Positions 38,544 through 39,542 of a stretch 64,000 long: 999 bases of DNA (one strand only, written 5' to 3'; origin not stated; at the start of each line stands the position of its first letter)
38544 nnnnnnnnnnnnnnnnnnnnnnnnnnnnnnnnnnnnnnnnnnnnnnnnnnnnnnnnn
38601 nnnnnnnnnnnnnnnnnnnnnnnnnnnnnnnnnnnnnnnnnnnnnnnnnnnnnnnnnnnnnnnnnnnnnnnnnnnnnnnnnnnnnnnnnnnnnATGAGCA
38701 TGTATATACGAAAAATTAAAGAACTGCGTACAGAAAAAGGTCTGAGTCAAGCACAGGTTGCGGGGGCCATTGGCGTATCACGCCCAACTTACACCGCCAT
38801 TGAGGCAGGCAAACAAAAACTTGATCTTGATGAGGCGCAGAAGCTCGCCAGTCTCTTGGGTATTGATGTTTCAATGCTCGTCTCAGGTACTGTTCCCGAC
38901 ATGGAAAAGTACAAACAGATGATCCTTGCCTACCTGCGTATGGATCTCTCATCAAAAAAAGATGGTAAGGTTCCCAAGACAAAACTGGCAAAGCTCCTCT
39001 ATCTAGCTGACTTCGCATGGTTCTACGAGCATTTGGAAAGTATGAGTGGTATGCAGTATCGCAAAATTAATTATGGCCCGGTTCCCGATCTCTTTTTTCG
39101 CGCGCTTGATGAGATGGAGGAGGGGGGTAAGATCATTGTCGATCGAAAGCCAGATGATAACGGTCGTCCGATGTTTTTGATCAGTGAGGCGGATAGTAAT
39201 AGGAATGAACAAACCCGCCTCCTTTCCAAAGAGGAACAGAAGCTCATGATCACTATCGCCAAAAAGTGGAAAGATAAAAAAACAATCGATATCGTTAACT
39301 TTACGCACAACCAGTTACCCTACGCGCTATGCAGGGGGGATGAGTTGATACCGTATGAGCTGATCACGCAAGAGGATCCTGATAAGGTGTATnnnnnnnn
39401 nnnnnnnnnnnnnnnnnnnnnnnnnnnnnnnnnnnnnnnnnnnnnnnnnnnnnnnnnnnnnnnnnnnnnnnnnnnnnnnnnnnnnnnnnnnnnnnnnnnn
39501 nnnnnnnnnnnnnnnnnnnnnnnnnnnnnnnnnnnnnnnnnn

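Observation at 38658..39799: HTH-Panacea (DUF4065) antitoxin-like gene translationally coupled to an unclassified 135-aa partner: candidate toxin-antitoxin pair with a novel toxin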

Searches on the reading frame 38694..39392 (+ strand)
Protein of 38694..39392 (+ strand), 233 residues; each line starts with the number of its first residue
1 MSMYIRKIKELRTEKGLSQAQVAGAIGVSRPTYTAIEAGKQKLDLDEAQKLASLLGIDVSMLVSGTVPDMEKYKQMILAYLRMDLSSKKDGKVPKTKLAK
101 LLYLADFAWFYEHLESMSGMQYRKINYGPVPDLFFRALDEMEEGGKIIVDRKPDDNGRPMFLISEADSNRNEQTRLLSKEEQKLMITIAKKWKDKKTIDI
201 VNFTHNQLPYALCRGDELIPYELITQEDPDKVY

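Call 4: search_protein_families(library=pfam, proteins=[window:38694-39392:+], max_evalue=1)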
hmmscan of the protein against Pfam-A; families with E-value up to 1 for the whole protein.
window:38694-39392:+ (233 aa): 11 families
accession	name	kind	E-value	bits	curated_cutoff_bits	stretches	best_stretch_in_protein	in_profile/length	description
PF01381.28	HTH_3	-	4.7e-16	59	23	1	8-60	1-53/55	Helix-turn-helix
PF13274.11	SocA_Panacea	-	5.5e-13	50.3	25.7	1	98-209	1-111/113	Antitoxin SocA-like, Panacea domain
PF13560.12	HTH_31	-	3.9e-11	43.5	27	1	8-60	6-59/64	Helix-turn-helix domain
PF12844.13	HTH_19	-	4.2e-10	39.8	30.2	1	6-65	2-61/64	Helix-turn-helix domain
PF13443.12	HTH_26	-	7.4e-06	26.6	22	1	7-59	1-54/63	Cro/C1-type HTH DNA-binding domain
PF20432.4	Xre-like-HTH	-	4e-05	24.3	25.8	1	16-55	23-62/63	Antitoxin Xre-like helix-turn-helix domain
PF13744.12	HTH_37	-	0.00084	19.5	27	1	4-61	19-77/80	Helix-turn-helix domain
PF21291.3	CYNS_N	-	0.0024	18.2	27.1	1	8-58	8-58/69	Cyanate hydratase, N-terminal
PF13413.12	HTH_25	-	0.0071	16.6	24.6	1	9-40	3-34/62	Helix-turn-helix domain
PF13384.12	HTH_23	-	0.025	14.8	24.6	1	13-34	15-35/50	Homeodomain-like domain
PF13412.12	HTH_24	-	0.063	13.3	21.9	1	9-34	10-35/48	Winged helix-turn-helix DNA-binding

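Call 5: search_protein_families(library=ncbifam, proteins=[window:38694-39392:+], max_evalue=1)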
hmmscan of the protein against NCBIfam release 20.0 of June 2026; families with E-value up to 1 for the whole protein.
window:38694-39392:+ (233 aa): 21 families
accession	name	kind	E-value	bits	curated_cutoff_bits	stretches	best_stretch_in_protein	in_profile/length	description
TIGR03070.1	couple_hipB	subfamily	1.7e-10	40.6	71.65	1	8-58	7-57/58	type II toxin-antitoxin system Y4mF family antitoxin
NF041951.1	phage_RstR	subfamily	1.5e-09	38.1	80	1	6-66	5-65/108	RstR family transcriptional repressor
TIGR00270.2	TIGR00270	equivalog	3.1e-05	23.8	110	1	4-63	76-135/159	multiprotein bridging factor aMBF1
NF003162.0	PRK04140.1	equivalog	0.00046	19.3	263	1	7-59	130-182/317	transcriptional regulator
NF047948.1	male_kill_WMK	equivalog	0.00052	19.6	300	1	6-68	8-71/300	WO male-killing family protein Wmk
NF002773.0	PRK02866.1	subfamily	0.00098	19.2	150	1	7-61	9-63/147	cyanase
NF007408.0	PRK09943.1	equivalog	0.0011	18.6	211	1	6-65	10-69/185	HTH-type transcriptional regulator PuuR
NF008285.0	PRK11063.1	subfamily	0.0014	18.1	374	1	136-212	122-191/271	methionine ABC transporter substrate-binding lipoprotein MetQ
NF048014.1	antitoxin_DarG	equivalog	0.0019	17.5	250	1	64-182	160-267/338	type II toxin-antitoxin system antitoxin DNA ADP-ribosyl glycohydrolase DarG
NF006015.0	PRK08154.1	subfamily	0.0042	16.3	204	1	6-68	33-95/314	anaerobic benzoate catabolism transcriptional regulator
NF052239.1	antitox_spr1629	equivalog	0.0057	15.8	335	1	6-103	5-103/377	spr1629 family repressor/antitoxin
NF038139.1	Reg_Aceta_RamB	equivalog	0.0063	15.2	700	1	7-62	6-61/465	acetate metabolism transcriptional regulator RamB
TIGR00673.1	cynS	equivalog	0.0074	16.3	113.3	1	7-68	12-74/150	cyanase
NF047542.1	telomere_Tap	equivalog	0.012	14.3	600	1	9-55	23-69/695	telomere-associated protein Tap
NF041493.1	MobT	equivalog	0.017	13.9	600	1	8-55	1-48/383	MobT family relaxase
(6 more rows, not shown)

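Call 6: search_protein_families(library=padloc, proteins=[window:38694-39392:+], max_evalue=1)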
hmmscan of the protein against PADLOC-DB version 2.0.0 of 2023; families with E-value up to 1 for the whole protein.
window:38694-39392:+ (233 aa): 15 families
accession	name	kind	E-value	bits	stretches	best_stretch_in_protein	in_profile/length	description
PDLC02926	HTH_VI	-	1.8e-09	35.7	1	4-63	2-61/92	-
PDLC03665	Control_protein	-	5.2e-09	34.2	1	4-63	9-69/77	control protein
PDLC04142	capH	-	1.2e-07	30.8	1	7-69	10-71/103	capH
PDLC04775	PDC-M69A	-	5.3e-07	28.1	1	7-70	11-74/113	-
PDLC03951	RmrA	-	4e-06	24.1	1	7-89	12-89/400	-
PDLC03664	Control_protein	-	8.6e-06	24.1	1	6-59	16-69/74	control protein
PDLC03954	RmrA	-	2.7e-05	21.3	1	6-75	13-80/380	-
PDLC03952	RmrA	-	2.9e-05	21.1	1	6-75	25-94/395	-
PDLC03949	RmrA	-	4.6e-05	20.5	1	8-83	7-82/363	-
PDLC03945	RmrA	-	0.0011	16.2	1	6-104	5-104/394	-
PDLC02990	DarG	-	0.0024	15.4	1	66-181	157-257/329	-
PDLC03953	RmrA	-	0.0024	15.2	1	7-60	9-62/373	-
PDLC03947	RmrA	-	0.0041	14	1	6-92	14-96/383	-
PDLC03948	RmrA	-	0.0057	13.6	1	7-74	12-79/397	-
PDLC03946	RmrA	-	0.015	12.1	1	7-71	6-70/357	-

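Call 7: search_protein_families(library=phrogs, proteins=[window:38694-39392:+], max_evalue=1)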
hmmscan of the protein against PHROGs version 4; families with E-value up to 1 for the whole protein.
window:38694-39392:+ (233 aa): 40 families (the best 25 are shown)
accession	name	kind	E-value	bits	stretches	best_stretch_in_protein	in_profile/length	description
phrog_8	-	transcription regulation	5.7e-14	53.3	1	5-84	78-161/346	transcriptional regulator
phrog_3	-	transcription regulation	7.7e-13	50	1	3-192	88-267/430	transcriptional repressor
phrog_1373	-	transcription regulation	7.2e-11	43.4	1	6-69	66-129/166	transcriptional regulator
phrog_4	-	transcription regulation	5.2e-10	39.8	1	6-84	139-205/400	transcriptional repressor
phrog_1281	-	unknown function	7.9e-10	39.7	1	88-209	24-125/195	-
phrog_5823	-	transcription regulation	1.2e-09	38.8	1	7-78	10-84/404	transcriptional regulator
phrog_2967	-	transcription regulation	9.8e-09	36.1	1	7-77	14-83/225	transcriptional regulator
phrog_7241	-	transcription regulation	1.6e-08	35.6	1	8-63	66-121/122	transcriptional regulator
phrog_2328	-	transcription regulation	2.4e-08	34.8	1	10-69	22-81/128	transcriptional repressor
phrog_2439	-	transcription regulation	2.3e-07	31.1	1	6-70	10-73/367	transcriptional regulator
phrog_4836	-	transcription regulation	6.8e-07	30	1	5-76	77-148/194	CII-like regulator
phrog_296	-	integration and excision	1.8e-06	27.9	1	2-55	226-280/626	DNA transposition protein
phrog_2339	-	DNA, RNA and nucleotide metabolism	2.4e-06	28.5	1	5-64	27-87/98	HTH DNA binding protein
phrog_2104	-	unknown function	3.8e-05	24.8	1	4-42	40-78/103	-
phrog_14939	-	unknown function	8.5e-05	22.9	1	83-219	12-143/313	-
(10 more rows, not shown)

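Call 55: list_cluster_members(proteins=[P0001, window:38694-39392:+, window:39845-41335:+, window:37793-38593:+])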
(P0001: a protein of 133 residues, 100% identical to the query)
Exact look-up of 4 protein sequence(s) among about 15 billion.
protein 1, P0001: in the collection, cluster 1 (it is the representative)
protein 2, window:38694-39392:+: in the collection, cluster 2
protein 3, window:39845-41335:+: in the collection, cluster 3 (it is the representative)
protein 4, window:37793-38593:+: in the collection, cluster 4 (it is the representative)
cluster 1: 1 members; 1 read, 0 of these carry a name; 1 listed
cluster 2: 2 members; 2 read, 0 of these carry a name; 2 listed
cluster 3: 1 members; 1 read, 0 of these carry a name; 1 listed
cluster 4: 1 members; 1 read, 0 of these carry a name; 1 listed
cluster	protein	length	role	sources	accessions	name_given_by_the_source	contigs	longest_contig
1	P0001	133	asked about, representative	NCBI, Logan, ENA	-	-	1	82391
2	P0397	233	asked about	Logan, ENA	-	-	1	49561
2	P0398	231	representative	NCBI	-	-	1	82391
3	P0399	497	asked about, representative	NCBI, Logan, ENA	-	-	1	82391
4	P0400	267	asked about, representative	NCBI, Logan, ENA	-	-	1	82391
